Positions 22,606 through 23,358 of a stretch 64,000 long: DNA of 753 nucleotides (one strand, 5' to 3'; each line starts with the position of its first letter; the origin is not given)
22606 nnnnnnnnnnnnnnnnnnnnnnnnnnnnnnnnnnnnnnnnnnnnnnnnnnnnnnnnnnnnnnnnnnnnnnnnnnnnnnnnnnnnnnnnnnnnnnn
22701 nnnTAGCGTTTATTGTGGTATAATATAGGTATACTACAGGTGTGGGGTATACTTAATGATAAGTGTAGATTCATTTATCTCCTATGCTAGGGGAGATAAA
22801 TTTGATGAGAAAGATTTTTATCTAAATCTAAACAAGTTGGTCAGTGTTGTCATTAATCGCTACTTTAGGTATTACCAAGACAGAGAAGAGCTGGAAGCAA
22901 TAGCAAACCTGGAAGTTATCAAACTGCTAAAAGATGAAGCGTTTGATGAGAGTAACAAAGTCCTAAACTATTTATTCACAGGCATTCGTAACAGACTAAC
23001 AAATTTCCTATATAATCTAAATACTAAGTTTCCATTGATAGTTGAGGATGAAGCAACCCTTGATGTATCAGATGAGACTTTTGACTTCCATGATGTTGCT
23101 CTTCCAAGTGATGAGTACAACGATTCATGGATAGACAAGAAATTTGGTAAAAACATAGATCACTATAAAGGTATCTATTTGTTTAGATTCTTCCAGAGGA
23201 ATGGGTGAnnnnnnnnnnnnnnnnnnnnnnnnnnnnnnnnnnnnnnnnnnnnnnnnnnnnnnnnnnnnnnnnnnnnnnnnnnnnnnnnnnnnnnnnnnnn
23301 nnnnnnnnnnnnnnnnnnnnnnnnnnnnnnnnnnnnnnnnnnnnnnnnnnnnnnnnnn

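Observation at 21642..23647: Clamp-loader plus split sigma factor module reminiscent of T4 late transcription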

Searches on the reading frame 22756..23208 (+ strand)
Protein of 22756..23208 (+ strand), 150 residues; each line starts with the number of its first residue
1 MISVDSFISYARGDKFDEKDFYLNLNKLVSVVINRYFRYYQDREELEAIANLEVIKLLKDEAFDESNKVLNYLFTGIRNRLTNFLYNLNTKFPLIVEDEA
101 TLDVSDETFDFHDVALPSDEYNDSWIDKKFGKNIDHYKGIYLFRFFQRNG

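Call 5: search_protein_families(library=pfam, proteins=[window:22756-23208:+], max_evalue=1)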
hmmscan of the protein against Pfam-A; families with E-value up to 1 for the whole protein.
window:22756-23208:+ (150 aa): 3 families
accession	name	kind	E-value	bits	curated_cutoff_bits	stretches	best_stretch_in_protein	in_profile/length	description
PF04542.20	Sigma70_r2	-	0.0056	16.9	24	1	28-85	8-65/71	Sigma-70 region 2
PF21256.2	TetR_C_5-like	-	0.056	14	27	1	43-102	59-111/127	Tetracyclin repressor-like, C-terminal domain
PF17282.7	DUF5347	-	0.09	13.5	25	1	49-115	9-74/101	Family of unknown function (DUF5347)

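Call 6: search_protein_families(library=phrogs, proteins=[window:22756-23208:+], max_evalue=0.1)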
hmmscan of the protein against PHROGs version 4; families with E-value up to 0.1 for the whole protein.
window:22756-23208:+ (150 aa): 4 families
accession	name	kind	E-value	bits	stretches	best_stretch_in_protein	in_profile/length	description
phrog_26045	-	unknown function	0.0034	18.2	1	35-81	39-81/181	-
phrog_351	-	transcription regulation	0.019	14.5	1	13-94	500-586/928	RNA polymerase sigma factor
phrog_17816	-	unknown function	0.033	15.1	1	17-96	20-96/170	-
phrog_1740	-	transcription regulation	0.1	12.1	0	20-106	57-143/567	RNA polymerase sigma factor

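Call 9: search_dna_similar(query=window:22756-23208:+, collection=phages, mode=protein, max_evalue=1, max_rows=20)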
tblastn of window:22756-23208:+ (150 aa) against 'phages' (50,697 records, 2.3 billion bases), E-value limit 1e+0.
No match.

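Call 17: find_homologous_proteins(query=window:22756-23208:+, max_evalue=0.01)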
Query window:22756-23208:+ (150 aa): 1 proteins with E <= 0.01 among 28 candidates.
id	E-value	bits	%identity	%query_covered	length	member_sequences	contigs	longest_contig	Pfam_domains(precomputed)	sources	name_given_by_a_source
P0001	2.8e-92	325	100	100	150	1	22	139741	-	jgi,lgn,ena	-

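Call 25: search_solved_structures(query=window:22756-23208:+, max_evalue=10, show_alignments=3)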
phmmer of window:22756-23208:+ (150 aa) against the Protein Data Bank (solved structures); distinct sequences matched with E-value up to 10: 3.
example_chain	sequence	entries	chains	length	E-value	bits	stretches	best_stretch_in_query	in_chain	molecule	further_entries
1ory_A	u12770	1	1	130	1.2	12.7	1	9-70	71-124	flagellar protein FliS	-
7dtk_B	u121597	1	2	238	1.3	12.5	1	17-86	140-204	ATP-dependent RNA helicase cgh-1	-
4iwb_A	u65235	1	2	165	2.3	11.7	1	10-69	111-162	FliC, FliS chimera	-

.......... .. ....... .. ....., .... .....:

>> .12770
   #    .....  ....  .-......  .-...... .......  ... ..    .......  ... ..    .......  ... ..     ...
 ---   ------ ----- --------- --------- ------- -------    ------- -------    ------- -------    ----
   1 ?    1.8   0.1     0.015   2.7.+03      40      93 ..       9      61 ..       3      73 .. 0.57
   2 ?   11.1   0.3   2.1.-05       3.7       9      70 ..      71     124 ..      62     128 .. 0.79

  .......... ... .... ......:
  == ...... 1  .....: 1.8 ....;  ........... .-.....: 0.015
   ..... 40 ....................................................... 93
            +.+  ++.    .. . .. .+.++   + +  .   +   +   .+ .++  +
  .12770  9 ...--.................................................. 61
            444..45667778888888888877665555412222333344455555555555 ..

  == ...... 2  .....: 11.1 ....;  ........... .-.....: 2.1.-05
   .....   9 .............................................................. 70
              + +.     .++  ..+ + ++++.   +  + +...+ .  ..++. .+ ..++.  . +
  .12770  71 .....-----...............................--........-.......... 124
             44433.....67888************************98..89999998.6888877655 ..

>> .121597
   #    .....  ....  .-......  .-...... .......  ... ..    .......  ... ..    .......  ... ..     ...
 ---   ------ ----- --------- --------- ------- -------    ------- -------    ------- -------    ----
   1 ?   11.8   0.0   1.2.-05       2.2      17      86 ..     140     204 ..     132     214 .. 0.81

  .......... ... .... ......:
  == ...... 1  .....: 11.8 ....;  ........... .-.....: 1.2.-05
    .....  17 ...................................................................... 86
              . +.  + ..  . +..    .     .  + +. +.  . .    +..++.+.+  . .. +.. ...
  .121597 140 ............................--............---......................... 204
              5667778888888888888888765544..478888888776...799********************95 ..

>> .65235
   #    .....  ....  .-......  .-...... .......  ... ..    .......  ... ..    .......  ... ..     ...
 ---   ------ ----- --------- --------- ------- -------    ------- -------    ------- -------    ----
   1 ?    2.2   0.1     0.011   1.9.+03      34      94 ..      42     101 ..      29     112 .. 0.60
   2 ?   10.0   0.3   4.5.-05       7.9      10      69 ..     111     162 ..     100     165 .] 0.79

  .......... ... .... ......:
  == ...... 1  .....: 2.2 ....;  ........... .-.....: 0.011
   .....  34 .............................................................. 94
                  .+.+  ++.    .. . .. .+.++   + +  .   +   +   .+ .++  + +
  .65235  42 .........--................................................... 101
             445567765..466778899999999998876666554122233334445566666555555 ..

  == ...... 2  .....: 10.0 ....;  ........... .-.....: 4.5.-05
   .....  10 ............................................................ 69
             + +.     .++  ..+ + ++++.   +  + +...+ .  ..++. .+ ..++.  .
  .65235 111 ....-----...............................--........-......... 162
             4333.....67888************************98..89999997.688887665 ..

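Call 27: find_encoding_contigs(protein=P0001, flank=10000, max_places=6)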
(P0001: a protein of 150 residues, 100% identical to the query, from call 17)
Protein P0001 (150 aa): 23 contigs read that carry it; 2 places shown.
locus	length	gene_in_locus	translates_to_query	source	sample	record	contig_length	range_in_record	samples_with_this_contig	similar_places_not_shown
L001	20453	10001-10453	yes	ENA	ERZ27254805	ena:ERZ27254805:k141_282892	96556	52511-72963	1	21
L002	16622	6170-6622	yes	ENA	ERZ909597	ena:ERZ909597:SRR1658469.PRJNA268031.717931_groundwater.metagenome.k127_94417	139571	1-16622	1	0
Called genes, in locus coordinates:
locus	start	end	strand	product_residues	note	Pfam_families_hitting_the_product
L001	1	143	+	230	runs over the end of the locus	-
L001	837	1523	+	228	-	-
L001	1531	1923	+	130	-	-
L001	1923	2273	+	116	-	-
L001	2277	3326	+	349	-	-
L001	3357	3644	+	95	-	PF18291:HU-HIG, PF00216:Bac_DNA_binding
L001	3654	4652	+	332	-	PF00154:RecA_N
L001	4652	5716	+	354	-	-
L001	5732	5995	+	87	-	-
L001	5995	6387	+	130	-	-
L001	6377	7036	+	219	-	-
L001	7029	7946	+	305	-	PF00149:Metallophos, PF12850:Metallophos_2 (weak)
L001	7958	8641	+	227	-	-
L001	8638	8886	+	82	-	-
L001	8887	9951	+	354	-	PF13177:DNA_pol3_delta2 (weak), PF13191:AAA_16 (faint), PF00004:AAA (faint)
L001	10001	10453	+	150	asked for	-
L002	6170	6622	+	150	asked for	-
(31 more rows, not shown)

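Call 31: predict_structure(protein=window:22756-23208:+)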
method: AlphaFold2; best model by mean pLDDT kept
length: 150 residues; sequences in the alignment: 1
mean_pLDDT: 45.1   pTM: 0.41
mean pLDDT of the five models: 45.1, 40.9, 39.5, 35.3, 35.3
residues with pLDDT >= 90: 0; 70-90: 2; 50-70: 51; < 50: 97
segments of 3 or more residues with pLDDT < 50: 61-150
pLDDT, mean of each block of 10 residues (from residue 1): 52 62 64 51 57 55 42 43 41 31 32 31 43 36 37
secondary structure, 60 per line:
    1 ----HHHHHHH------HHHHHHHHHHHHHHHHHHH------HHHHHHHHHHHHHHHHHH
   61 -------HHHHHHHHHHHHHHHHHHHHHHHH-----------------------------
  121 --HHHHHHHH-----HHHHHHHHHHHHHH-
elements in order: H5-11 H18-36 H43-60 H68-91 H123-130 H136-149

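Call 32: search_protein_representatives(protein=window:22756-23208:+)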
Query: 150 residues. Proteins with E-value up to 0.001 (for the whole library): 62; up to 1e-10: 1; up to 1e-30: 1. The best 62 are listed.
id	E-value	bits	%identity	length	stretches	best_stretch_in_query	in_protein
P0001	8.7e-93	324.5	100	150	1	1-150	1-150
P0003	4.0e-10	56.4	34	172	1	16-124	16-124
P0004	7.8e-10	55.5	25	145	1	1-148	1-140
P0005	4.8e-09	52.9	41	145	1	18-101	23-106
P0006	5.3e-09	52.8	35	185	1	2-101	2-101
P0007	1.2e-08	51.6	41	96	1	18-88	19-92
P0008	1.3e-08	51.5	39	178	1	4-104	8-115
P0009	2.9e-08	50.4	36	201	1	1-93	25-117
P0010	6.2e-08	49.3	27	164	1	8-147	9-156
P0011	9.3e-08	48.7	38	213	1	10-104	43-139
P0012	4.2e-07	46.6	38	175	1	14-103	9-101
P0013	7.4e-07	45.8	42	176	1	24-98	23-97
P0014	1.7e-06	44.6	37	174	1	18-138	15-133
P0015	1.8e-06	44.6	36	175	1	14-109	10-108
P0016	2.2e-06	44.3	38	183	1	15-128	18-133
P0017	2.5e-06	44.1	39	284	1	24-108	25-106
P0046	1.8e-04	38.1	38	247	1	10-89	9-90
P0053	3.5e-04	37.1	38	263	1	11-86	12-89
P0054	4.4e-04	36.8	41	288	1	23-88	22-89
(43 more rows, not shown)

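Call 34: search_protein_families(library=pfam, alignment_id=A1, max_evalue=0.01)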
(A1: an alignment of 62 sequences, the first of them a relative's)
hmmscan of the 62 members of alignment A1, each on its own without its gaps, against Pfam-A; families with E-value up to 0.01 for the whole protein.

A. member 1, P0001 (150 aa): 1 family
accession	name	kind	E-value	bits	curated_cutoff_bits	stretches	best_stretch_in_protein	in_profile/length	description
PF04542.20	Sigma70_r2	-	0.0056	16.9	24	1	28-85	8-65/71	Sigma-70 region 2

B. families by the number of members that match (of 62 scanned): 6 families
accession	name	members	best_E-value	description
PF04542.20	Sigma70_r2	42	2.3e-08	Sigma-70 region 2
PF08765.17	Mor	3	1.5e-05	Mor transcription activator family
PF13551.12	HTH_29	1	0.0043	Winged helix-turn helix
PF14063.11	DUF4254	1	0.0072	Protein of unknown function (DUF4254)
PF07377.18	DUF1493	1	0.0085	Protein of unknown function (DUF1493)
PF24159.1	FAKV_Clamp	1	0.0087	FAKV Clamp protein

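Call 35: search_protein_families(library=phrogs, alignment_id=A1, max_evalue=0.01)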
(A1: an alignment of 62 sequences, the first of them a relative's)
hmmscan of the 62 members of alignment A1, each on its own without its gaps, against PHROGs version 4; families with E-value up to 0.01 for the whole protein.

A. member 1, P0001 (150 aa): 1 family
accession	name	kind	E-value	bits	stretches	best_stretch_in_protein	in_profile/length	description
phrog_26045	-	unknown function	0.0034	18.2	1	35-81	39-81/181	-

B. families by the number of members that match (of 62 scanned): 8 families
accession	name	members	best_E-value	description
phrog_351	-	25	2.8e-08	RNA polymerase sigma factor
phrog_1740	-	20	1.3e-07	RNA polymerase sigma factor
phrog_532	-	3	6.1e-06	late transcriptional activator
phrog_10226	-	1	1.9e-09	-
phrog_836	-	1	8.3e-05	late transcriptional activator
phrog_17339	-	1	0.00039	protease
phrog_11975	-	1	0.002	-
phrog_26045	-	1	0.0034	-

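Call 40: find_encoding_contigs(protein=P0046, flank=10000, max_places=3)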
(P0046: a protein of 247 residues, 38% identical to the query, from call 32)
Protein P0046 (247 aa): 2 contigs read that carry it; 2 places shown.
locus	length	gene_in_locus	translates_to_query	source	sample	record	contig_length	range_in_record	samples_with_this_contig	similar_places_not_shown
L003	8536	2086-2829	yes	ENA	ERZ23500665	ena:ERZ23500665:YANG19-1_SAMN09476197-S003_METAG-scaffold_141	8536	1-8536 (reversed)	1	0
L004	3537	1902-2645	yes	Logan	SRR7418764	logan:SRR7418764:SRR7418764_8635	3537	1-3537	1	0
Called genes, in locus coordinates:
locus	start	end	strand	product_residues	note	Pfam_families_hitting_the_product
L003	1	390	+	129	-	?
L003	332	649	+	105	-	-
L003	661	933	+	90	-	-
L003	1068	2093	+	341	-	PF13177:DNA_pol3_delta2, PF13401:AAA_22 (weak), PF00004:AAA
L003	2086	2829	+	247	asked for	PF04542:Sigma70_r2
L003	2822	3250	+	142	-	-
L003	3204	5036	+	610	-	-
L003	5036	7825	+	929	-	PF04860:Phage_portal, PF04233:Phage_Mu_F (weak)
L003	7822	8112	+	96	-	-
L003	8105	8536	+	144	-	?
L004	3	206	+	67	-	?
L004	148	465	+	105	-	-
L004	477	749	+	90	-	-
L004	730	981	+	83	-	-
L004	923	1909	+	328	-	PF13177:DNA_pol3_delta2, PF13401:AAA_22 (weak), PF00004:AAA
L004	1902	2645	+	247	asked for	PF04542:Sigma70_r2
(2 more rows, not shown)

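Call 41: find_encoding_contigs(protein=P0054, flank=10000, max_places=2)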
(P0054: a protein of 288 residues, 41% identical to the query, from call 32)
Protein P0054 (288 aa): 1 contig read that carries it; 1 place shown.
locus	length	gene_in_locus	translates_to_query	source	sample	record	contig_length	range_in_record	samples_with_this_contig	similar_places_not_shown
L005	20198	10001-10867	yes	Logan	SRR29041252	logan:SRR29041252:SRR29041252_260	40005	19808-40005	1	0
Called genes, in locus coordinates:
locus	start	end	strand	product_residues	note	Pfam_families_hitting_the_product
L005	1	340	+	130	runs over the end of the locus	-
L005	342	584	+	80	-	-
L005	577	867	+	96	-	-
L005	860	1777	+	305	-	PF00149:Metallophos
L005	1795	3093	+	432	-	-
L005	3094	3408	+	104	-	-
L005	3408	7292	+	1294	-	PF19864:Radical_SAM_N2, PF04055:Radical_SAM, PF14890:Intein_splicing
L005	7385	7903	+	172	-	-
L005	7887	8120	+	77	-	-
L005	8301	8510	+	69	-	-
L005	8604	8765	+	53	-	-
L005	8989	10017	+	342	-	PF13177:DNA_pol3_delta2, PF13401:AAA_22 (weak), PF00004:AAA, PF07728:AAA_5 (faint)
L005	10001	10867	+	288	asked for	PF04542:Sigma70_r2 (weak)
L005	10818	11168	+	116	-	-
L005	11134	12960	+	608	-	-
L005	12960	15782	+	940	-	PF04860:Phage_portal, PF04233:Phage_Mu_F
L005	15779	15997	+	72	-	-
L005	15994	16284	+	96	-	-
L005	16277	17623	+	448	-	-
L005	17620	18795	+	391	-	PF05065:Phage_capsid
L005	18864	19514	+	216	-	-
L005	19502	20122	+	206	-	-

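Call 42: find_encoding_contigs(protein=P0003, flank=10000, max_places=2)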
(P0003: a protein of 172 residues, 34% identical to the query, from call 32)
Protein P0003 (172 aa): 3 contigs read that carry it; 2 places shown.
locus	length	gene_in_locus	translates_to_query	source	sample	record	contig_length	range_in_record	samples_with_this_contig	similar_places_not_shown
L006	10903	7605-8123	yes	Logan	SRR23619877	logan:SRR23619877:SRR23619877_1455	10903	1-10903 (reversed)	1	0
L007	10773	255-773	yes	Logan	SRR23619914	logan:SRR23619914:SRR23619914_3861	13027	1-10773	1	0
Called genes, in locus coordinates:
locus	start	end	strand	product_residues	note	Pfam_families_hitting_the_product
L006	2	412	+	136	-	?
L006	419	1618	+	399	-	-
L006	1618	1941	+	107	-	-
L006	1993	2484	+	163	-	-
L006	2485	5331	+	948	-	PF19864:Radical_SAM_N2, PF04055:Radical_SAM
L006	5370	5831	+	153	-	-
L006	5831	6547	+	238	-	-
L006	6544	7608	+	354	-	PF13177:DNA_pol3_delta2, PF00004:AAA, PF07728:AAA_5 (weak), PF22608:DNAX_ATPase_lid (weak)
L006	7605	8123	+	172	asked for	-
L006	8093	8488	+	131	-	-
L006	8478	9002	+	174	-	-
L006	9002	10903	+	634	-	?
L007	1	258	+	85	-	?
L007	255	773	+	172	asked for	-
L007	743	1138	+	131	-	-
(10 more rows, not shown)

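Call 43: find_encoding_contigs(protein=P0005, flank=10000, max_places=2)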
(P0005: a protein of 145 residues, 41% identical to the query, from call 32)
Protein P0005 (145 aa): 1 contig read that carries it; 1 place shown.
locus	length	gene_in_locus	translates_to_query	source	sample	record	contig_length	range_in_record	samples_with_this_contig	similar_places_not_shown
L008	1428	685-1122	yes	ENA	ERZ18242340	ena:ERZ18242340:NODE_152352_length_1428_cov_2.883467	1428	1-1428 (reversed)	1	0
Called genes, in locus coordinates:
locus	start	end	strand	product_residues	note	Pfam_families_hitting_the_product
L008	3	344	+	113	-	?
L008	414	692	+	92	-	-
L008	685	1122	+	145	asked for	PF04542:Sigma70_r2 (weak)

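Call 44: find_encoding_contigs(protein=P0008, flank=10000, max_places=2)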
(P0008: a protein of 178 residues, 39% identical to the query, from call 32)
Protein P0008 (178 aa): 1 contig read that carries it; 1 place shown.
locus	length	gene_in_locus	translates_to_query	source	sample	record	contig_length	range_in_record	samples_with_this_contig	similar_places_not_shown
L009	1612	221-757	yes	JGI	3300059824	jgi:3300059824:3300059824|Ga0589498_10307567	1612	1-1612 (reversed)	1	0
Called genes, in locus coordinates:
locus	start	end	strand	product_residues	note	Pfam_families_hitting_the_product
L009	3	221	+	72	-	?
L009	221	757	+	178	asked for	-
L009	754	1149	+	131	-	-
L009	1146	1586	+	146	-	-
